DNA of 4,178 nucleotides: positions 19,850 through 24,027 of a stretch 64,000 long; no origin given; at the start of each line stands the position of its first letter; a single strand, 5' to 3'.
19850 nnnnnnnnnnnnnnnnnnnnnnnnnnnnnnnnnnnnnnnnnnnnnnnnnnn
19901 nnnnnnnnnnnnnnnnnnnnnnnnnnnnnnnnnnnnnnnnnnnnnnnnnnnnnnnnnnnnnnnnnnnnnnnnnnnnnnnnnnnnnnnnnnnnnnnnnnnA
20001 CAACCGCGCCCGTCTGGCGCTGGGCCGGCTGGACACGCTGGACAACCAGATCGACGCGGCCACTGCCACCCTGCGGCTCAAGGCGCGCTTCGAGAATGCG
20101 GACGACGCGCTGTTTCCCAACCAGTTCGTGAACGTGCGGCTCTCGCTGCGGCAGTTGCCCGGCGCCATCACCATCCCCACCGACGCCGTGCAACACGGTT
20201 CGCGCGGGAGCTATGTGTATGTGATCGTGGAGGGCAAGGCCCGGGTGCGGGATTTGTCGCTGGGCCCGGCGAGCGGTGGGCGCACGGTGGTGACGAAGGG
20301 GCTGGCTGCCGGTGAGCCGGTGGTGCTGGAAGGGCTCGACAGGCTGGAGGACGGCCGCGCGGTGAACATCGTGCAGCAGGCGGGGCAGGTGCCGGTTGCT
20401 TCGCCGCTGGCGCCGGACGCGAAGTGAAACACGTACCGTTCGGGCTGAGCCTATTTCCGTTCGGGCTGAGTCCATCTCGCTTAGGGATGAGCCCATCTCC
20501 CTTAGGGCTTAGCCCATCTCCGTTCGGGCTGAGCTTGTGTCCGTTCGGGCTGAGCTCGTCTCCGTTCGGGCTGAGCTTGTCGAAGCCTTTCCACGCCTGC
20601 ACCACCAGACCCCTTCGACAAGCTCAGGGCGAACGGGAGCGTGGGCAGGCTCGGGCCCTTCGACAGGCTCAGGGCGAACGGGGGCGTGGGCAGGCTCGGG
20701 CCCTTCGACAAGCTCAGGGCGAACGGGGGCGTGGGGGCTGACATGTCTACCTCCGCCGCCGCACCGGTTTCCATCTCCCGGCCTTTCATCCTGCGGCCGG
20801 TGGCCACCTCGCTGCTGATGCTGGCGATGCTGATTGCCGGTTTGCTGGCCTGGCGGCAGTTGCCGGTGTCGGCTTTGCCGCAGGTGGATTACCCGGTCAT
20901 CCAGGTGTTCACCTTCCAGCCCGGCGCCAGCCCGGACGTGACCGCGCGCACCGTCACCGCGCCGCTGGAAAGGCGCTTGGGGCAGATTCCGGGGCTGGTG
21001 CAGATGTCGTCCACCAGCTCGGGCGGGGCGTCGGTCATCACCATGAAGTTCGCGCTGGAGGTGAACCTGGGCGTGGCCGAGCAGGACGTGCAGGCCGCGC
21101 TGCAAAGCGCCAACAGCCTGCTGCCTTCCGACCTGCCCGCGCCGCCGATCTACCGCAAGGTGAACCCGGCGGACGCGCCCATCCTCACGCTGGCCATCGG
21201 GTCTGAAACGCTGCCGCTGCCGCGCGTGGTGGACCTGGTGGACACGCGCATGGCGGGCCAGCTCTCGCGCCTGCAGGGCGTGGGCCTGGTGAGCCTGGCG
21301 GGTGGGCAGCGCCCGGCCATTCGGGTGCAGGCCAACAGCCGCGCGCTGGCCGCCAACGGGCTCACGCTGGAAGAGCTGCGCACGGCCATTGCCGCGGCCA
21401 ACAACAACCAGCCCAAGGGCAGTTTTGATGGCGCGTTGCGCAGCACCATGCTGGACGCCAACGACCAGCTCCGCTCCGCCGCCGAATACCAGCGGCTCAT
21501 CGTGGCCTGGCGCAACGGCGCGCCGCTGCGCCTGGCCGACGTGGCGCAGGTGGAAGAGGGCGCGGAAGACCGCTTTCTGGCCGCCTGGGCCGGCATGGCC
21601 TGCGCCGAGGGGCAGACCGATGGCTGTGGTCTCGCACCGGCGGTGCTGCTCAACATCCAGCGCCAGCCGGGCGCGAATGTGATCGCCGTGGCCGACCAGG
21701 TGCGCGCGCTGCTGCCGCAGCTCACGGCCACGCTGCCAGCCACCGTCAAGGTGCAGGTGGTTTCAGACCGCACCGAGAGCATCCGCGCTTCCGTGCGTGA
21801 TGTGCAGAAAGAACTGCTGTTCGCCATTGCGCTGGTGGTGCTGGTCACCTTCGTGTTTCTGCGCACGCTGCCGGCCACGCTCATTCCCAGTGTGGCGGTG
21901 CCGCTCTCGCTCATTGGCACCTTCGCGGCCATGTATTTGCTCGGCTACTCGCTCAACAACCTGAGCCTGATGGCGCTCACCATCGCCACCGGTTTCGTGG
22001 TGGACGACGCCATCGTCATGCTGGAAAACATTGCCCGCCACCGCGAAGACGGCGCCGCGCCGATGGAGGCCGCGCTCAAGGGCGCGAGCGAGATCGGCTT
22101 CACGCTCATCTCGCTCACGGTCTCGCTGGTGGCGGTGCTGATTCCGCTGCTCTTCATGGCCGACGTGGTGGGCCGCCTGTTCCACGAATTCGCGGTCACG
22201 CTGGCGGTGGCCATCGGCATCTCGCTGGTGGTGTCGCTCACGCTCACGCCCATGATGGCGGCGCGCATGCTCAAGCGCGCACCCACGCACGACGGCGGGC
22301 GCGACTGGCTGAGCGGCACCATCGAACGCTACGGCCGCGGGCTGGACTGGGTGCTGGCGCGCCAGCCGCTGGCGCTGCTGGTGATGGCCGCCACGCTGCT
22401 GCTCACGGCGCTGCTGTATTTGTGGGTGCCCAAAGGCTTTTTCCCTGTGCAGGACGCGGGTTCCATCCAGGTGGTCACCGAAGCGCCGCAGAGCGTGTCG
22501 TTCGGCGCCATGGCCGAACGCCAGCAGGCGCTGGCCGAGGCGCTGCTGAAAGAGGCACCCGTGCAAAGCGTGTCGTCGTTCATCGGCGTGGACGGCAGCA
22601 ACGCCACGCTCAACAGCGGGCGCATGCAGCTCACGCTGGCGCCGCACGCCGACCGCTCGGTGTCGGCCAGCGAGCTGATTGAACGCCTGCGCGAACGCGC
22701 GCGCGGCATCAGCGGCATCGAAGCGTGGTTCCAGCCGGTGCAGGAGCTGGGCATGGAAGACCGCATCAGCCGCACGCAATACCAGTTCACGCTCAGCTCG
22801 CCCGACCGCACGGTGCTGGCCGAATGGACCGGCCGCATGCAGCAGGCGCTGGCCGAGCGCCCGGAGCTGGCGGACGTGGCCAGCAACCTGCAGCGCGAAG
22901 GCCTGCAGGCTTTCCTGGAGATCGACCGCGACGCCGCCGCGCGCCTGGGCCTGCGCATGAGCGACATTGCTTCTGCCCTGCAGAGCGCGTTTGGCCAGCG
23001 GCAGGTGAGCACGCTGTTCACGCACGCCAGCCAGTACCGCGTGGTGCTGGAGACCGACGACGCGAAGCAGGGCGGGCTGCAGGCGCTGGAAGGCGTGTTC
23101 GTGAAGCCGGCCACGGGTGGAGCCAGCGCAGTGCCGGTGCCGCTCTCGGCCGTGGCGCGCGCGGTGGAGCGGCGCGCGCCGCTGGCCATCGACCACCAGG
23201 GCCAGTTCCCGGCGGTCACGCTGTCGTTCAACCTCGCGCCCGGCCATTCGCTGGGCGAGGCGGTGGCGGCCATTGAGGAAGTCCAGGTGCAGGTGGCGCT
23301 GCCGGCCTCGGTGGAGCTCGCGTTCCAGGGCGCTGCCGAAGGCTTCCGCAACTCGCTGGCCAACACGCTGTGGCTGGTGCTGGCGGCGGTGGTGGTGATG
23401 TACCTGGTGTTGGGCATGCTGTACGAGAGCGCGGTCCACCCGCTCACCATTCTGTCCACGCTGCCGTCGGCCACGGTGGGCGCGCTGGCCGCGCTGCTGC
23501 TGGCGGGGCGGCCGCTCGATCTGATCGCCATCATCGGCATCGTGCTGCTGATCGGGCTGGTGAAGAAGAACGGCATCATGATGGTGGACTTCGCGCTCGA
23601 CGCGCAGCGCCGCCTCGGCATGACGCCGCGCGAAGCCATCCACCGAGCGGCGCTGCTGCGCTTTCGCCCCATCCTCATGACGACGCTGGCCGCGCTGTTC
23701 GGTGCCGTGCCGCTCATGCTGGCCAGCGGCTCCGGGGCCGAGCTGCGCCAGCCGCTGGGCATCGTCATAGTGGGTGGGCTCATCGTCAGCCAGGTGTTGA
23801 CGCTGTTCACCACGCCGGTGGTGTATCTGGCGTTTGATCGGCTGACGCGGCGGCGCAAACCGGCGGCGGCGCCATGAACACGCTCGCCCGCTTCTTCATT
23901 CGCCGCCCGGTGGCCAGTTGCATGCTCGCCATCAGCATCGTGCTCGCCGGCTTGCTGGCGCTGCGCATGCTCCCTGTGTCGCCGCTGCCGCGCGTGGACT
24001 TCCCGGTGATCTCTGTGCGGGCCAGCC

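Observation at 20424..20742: REP-derived repeat mosaic forms an uninterrupted 105-codon ORF that bridges mdtA and mdtB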

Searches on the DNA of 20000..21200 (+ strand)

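Call 7: search_rna_families(source=window, start=20000, end=21200, threshold=evalue, max_evalue=1)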
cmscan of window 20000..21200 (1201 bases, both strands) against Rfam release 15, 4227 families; matches with E-value up to 1: 2.
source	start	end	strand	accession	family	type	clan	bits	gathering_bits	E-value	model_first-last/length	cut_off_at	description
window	20448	20475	+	RF01081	SBWMV1_UPD-PKe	Cis-reg;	-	22.1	38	0.32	1-26/26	no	Pseudoknot of upstream pseudoknot domain (UPD) of the 3'UTR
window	20823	20884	+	RF01297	sR40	Gene; snRNA; snoRNA; CD-box;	-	19.2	50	0.45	1-61/61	no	Small nucleolar RNA sR40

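Call 47: search_dna_similar(query=window:20541-20700:+, collection=plasmids, mode=distant, max_evalue=0.01, max_rows=30)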
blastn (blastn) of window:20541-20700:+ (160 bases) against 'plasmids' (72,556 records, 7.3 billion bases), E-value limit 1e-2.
Records with a match: 19; places in all: 160; records where one place covers at least 80% of the query: 1.
Best place of each record, by identity: >=99% 4; 80-90% 10; 60-80% 5.
By first word of the organism name: Sphingobium 13; Comamonas 2; Sphingomonas 1; Methylotuvimicrobium 1; Polaromonas 1; Variovorax 1.
By predicted mobility (MOB-suite, as given by PLSDB): non-mobilizable 17; conjugative 2.
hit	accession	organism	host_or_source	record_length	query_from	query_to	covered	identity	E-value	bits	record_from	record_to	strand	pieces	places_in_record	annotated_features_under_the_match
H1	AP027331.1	Sphingobium sp. TomTYG65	-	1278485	20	156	86%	84.6%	8e-17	147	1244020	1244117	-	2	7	alpha/beta hydrolase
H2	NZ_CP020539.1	Sphingobium herbicidovorans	cell culture,soil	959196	2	143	79%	83.1%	3e-10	128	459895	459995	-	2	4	bluB: 5,6-dimethylbenzimidazole synthase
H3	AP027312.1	Sphingobium sp. TomMM7A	-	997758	22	153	79%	79.1%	2e-5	113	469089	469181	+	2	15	none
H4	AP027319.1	Sphingobium sp. TomTYG42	-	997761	22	153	79%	79.1%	2e-5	113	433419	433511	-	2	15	none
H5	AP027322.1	Sphingobium sp. TomTYG43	-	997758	22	153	79%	79.1%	2e-5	113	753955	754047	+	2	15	none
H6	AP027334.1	Sphingobium sp. TomTYG71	-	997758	22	153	79%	79.1%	2e-5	113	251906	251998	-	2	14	none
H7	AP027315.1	Sphingobium sp. TomMM15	-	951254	22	153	79%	79.1%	2e-5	113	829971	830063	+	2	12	none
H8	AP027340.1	Sphingobium sp. TomTYG73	-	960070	19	146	69%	85.0%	7e-11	124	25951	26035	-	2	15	none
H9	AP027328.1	Sphingobium sp. TomTYG64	-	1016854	22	148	68%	85.3%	7e-11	123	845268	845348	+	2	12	none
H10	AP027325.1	Sphingobium sp. TomTYG46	-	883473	20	144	68%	85.2%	3e-10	123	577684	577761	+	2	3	none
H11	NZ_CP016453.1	Sphingobium sp. RAC03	Microbial isolate,Algal phycosphere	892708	22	150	69%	82.1%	5e-7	114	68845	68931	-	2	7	none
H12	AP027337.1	Sphingobium sp. TomTYG72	-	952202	19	141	66%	86.7%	2e-11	125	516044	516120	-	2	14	none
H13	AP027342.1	Sphingobium sp. TomTYG74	-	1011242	22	143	66%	85.8%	7e-11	123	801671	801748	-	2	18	none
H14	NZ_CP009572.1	Sphingomonas taxi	Plant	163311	21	142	66%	82.2%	7e-5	106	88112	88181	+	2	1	none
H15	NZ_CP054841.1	Comamonas antarctica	whole organism,R2A medium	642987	1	46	29%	84.8%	3e-3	49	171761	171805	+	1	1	none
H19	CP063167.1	Variovorax paradoxus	-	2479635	22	48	17%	100.0%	8e-4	50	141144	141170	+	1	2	none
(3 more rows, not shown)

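Call 49: get_annotated_region(hit=H15, flank=1500)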
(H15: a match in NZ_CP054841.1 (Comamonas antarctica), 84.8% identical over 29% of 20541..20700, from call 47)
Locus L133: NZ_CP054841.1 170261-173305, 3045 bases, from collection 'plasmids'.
description: Comamonas antarctica strain 16-35-5 plasmid unnamed1, complete sequence
organism: Comamonas antarctica (NCBI taxid 2743470)
taxonomy: Bacteria; Pseudomonadota; Betaproteobacteria; Burkholderiales; Comamonadaceae; Comamonas; Comamonas antarctica
host: -; source: whole organism,R2A medium; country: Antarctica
typing (MOB-suite, as given by PLSDB): non-mobilizable; mating-pair formation MPF_T
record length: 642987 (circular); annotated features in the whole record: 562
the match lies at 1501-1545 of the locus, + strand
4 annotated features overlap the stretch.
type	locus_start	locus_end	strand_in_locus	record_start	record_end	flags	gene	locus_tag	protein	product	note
CDS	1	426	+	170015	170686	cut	-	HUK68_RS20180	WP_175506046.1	amino acid ABC transporter permease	GO:0006865 - amino acid transport [Evidence IEA]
CDS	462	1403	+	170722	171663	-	-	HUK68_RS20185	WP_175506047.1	dihydrodipicolinate synthase family protein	GO:0009436 - glyoxylate catabolic process [Evidence IEA]; GO:0071704 - organic substance metabolic process [Evidence ...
CDS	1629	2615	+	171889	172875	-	-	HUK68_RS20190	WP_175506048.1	tripartite tricarboxylate transporter substrate binding protein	-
CDS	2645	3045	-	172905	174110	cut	-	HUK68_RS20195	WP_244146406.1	GAF domain-containing sensor histidine kinase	-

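Call 50: get_annotated_region(hit=H1, flank=1500)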
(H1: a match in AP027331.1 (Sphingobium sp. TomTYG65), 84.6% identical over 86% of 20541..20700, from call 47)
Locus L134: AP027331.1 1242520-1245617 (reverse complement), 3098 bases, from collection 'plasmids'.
description: Sphingobium sp. TomTYG65 plasmid pTomTYG65a DNA, complete genome
organism: Sphingobium sp. TomTYG65 (NCBI taxid 3028888)
taxonomy: Bacteria; Pseudomonadota; Alphaproteobacteria; Sphingomonadales; Sphingomonadaceae; Sphingobium; Sphingobium sp. TomTYG65
host: -; source: -; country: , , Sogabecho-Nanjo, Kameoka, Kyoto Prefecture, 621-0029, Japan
typing (MOB-suite, as given by PLSDB): non-mobilizable; replicon rep_cluster_545
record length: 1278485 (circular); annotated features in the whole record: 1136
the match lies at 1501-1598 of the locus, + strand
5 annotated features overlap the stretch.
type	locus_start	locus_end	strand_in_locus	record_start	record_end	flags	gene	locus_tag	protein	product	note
CDS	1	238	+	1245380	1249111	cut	cobN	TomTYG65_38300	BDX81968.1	cobaltochelatase subunit CobN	-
CDS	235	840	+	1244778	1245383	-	-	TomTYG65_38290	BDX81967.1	cob(I)yrinic acid a,c-diamide adenosyltransferase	-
CDS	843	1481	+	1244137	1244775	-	-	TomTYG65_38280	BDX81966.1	5,6-dimethylbenzimidazole synthase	-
CDS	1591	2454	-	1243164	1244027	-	-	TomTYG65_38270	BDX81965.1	alpha/beta hydrolase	-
CDS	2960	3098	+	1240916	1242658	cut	-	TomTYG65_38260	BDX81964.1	hypothetical protein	-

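Call 51: get_annotated_region(hit=H19, flank=1500)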
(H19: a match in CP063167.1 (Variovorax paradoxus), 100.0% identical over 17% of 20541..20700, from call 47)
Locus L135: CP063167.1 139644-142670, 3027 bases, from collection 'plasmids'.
description: Variovorax paradoxus strain VAI-C plasmid unnamed, complete sequence
organism: Variovorax paradoxus (NCBI taxid 34073)
taxonomy: Bacteria; Pseudomonadota; Betaproteobacteria; Burkholderiales; Comamonadaceae; Variovorax; Variovorax paradoxus
host: -; source: -; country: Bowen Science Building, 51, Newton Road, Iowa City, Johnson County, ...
typing (MOB-suite, as given by PLSDB): non-mobilizable
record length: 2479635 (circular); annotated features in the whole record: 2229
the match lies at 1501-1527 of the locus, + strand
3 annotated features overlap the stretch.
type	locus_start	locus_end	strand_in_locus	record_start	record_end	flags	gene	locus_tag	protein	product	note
CDS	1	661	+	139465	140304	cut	-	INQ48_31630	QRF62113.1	NADPH-dependent oxidoreductase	-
CDS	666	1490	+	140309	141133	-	-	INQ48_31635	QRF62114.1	ABC transporter ATP-binding protein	-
CDS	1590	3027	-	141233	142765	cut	-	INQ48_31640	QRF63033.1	ABC transporter substrate-binding protein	-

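Call 67: search_dna_similar(query=window:20436-20590:+, collection=plasmids, mode=distant, max_evalue=0.01, max_rows=30)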
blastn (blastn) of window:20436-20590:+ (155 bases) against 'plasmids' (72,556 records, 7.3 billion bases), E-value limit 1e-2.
Records with a match: 15; places in all: 78; records where one place covers at least 80% of the query: 0.
Best place of each record, by identity: >=99% 5; 95-99% 1; 90-95% 6; 80-90% 2; 60-80% 1.
By first word of the organism name: Sphingobium 13; Comamonas 1; Variovorax 1.
By predicted mobility (MOB-suite, as given by PLSDB): non-mobilizable 14; conjugative 1.
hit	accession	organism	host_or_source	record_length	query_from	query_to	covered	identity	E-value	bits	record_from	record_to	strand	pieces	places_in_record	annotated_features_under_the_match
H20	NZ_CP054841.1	Comamonas antarctica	whole organism,R2A medium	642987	85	151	43%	79.1%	2e-4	52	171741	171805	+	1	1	none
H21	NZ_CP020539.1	Sphingobium herbicidovorans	cell culture,soil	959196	107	152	30%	85.1%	8e-4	51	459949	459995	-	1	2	bluB: 5,6-dimethylbenzimidazole synthase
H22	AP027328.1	Sphingobium sp. TomTYG64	-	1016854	112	155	28%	84.1%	3e-3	49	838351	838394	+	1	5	none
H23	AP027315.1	Sphingobium sp. TomMM15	-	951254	125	154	19%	100.0%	2e-5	55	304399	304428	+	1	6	none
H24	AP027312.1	Sphingobium sp. TomMM7A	-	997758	124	155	21%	93.8%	8e-4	50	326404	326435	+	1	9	none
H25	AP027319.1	Sphingobium sp. TomTYG42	-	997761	124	155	21%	93.8%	8e-4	50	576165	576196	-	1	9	none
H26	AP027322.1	Sphingobium sp. TomTYG43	-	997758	124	155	21%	93.8%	8e-4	50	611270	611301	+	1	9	none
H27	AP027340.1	Sphingobium sp. TomTYG73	-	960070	124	155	21%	93.8%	8e-4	50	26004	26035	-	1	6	none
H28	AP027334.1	Sphingobium sp. TomTYG71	-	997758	124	155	21%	93.8%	8e-4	50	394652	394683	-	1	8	none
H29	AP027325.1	Sphingobium sp. TomTYG46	-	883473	126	155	19%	96.7%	8e-4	51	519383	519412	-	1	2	none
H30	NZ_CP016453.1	Sphingobium sp. RAC03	Microbial isolate,Algal phycosphere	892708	126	154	19%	100.0%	7e-5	54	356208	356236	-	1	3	none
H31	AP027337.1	Sphingobium sp. TomTYG72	-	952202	127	155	19%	100.0%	7e-5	54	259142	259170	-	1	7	none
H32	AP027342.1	Sphingobium sp. TomTYG74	-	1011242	125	153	19%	100.0%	7e-5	54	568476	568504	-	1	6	none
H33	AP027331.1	Sphingobium sp. TomTYG65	-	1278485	125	155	20%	93.5%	3e-3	48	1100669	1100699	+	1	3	none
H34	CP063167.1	Variovorax paradoxus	-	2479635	127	153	17%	100.0%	8e-4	50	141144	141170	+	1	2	none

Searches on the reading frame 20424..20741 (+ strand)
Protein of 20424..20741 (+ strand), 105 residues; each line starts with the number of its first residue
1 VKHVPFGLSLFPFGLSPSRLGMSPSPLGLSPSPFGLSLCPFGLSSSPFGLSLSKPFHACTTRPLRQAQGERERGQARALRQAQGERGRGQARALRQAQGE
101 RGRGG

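Call 21: find_encoding_contigs(protein=window:20424-20741:+, flank=3000, max_places=10)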
Protein window:20424-20741:+ (105 aa): no gene with exactly this product is on record in the collection.

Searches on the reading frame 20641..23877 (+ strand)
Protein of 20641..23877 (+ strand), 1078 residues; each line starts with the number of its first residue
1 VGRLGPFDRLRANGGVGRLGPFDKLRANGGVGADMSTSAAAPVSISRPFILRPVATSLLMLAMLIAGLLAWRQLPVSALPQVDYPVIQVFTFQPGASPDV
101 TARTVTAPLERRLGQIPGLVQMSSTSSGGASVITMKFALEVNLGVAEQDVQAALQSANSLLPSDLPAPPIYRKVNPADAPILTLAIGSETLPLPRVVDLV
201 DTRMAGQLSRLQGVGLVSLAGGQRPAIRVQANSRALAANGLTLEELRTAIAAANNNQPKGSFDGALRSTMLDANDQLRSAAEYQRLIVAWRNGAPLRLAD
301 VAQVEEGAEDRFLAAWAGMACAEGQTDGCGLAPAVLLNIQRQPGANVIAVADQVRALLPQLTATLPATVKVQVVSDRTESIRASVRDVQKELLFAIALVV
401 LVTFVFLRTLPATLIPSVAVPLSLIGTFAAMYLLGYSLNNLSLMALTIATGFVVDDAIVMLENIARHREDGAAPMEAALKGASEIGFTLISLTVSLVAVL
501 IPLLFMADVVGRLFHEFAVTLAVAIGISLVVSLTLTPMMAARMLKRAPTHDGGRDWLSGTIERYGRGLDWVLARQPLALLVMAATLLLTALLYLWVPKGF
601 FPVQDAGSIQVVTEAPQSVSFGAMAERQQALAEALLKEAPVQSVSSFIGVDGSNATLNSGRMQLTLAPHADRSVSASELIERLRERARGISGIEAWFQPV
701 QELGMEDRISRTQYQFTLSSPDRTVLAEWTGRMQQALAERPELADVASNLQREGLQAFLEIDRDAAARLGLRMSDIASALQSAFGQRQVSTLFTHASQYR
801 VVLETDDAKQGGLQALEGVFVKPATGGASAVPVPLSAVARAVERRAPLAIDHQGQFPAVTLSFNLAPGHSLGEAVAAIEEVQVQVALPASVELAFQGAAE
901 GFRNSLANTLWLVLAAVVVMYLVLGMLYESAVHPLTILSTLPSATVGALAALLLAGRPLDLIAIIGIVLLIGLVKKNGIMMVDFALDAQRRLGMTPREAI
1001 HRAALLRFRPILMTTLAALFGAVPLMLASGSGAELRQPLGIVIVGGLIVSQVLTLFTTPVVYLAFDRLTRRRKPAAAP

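Call 11: search_protein_families(library=ncbifam, proteins=[window:20743-23877:+])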
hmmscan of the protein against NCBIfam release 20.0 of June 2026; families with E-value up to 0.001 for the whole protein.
window:20743-23877:+ (1044 aa): 17 families
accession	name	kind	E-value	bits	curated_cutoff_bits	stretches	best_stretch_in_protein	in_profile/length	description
NF007798.0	PRK10503.1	equivalog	0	1451.6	1584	1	10-1039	11-1030/1040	MdtB/MuxB family multidrug efflux RND transporter permease subunit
NF033617.1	RND_permease_2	subfamily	0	1231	1250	1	12-1033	1-1009/1009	multidrug efflux RND transporter permease subunit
NF007905.0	PRK10614.1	equivalog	0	1155.5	1774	1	15-1039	7-1016/1025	multidrug efflux RND transporter permease subunit MdtC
NF000282.2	RND_permease_1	subfamily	2.1e-192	641.7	1250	1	13-1031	2-1027/1029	multidrug efflux RND transporter permease subunit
TIGR00915.1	2A0602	subfamily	4.3e-167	557.9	940.35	1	12-1038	2-1035/1050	efflux RND transporter permease subunit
NF007133.0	PRK09579.1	equivalog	2.7e-155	518.5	1763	1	11-1041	3-1012/1017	multidrug efflux RND transporter permease subunit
NF007131.0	PRK09577.1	equivalog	8.3e-134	447.6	1768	1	12-1039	2-1030/1045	multidrug efflux RND transporter permease subunit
NF007842.1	PRK10555.1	equivalog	1.3e-120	404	1854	1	15-1040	5-1031/1036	multidrug efflux RND transporter permease AcrD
TIGR00914.1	2A0601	subfamily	5.9e-114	381.9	701.45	1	25-1033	19-1038/1051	CusA/CzcA family heavy metal efflux RND transporter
NF000037.1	RND_perm_OqxB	exception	5.1e-113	378.8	2200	1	11-1041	3-1044/1050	multidrug efflux RND transporter permease subunit OqxB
NF011706.2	PRK15127.1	equivalog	6.3e-110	368.7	2150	1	15-1035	5-1033/1049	multidrug efflux RND transporter permease subunit AcrB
TIGR00921.1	2A067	subfamily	1.8e-11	42.8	351.9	2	865-1037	187-352/733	hydrophobe/amphiphile efflux-3 (HAE3) family transporter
TIGR00916.1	2A0604s01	subfamily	1.2e-10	41.4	148.6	1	314-499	51-231/231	SecD/SecF family protein translocase subunit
NF009583.0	PRK13024.1-3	subfamily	2.2e-09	36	721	1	358-611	285-529/755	protein translocase subunit SecDF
NF009580.0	PRK13023.1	equivalog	3.9e-06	25.4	1153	1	339-513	279-451/775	protein translocase subunit SecDF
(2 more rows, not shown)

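Call 58: find_homologous_proteins(query=window:20641-23877:+, region=1-100, max_evalue=1e-20)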
Query window:20641-23877:+, residues 1-100 (100 aa): 117 proteins with E <= 1e-20 among 8000 candidates.
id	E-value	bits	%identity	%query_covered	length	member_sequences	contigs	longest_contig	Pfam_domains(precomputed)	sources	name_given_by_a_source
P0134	8.3e-29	118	76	55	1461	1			PF03176.22,PF02355.23,PF00873.26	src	-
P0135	1.6e-28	117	98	66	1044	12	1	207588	PF02355.23,PF00873.26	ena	-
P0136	2.4e-28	116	97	66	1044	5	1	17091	PF02355.23,PF00873.26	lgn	-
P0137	5.8e-28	115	97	66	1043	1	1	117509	PF02355.23,PF00873.26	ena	-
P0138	1.1e-26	111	92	66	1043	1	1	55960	PF02355.23,PF00873.26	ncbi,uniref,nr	ncbi:efflux RND transporter permease subunit [Hydrogenophaga sp. 2FB]|uniref:efflux RND transporter 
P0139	1.1e-26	111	97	63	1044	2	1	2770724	PF02355.23,PF00873.26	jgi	jgi:multidrug efflux pump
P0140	1.6e-26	111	94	64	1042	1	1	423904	PF02355.23,PF00873.26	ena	-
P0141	1.6e-26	111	94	64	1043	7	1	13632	PF02355.23,PF00873.26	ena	-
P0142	3.1e-26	110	94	63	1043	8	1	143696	PF02355.23,PF00873.26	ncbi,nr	ncbi:MAG: efflux RND transporter permease subunit [Hydrogenophaga sp.]|nr:efflux RND transporter per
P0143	3.6e-26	109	92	64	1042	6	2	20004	PF02355.23,PF00873.26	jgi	-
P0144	3.6e-26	109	92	64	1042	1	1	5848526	PF03176.22,PF02355.23,PF00873.26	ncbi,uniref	ncbi:efflux RND transporter permease subunit [Hydrogenophaga sp. ANAO-22]|uniref:efflux RND transpor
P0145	3.6e-26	109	92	64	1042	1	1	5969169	PF02355.23,PF00873.26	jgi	jgi:multidrug efflux pump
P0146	3.6e-26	109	92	64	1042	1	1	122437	PF02355.23,PF00873.26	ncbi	-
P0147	3.6e-26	109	92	64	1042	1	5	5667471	PF03176.22,PF02355.23,PF00873.26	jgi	jgi:multidrug efflux pump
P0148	3.6e-26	109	92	64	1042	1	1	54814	PF02355.23,PF00873.26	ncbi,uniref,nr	ncbi:MAG: efflux RND transporter permease subunit [Hydrogenophaga sp.]|uniref:efflux RND transporter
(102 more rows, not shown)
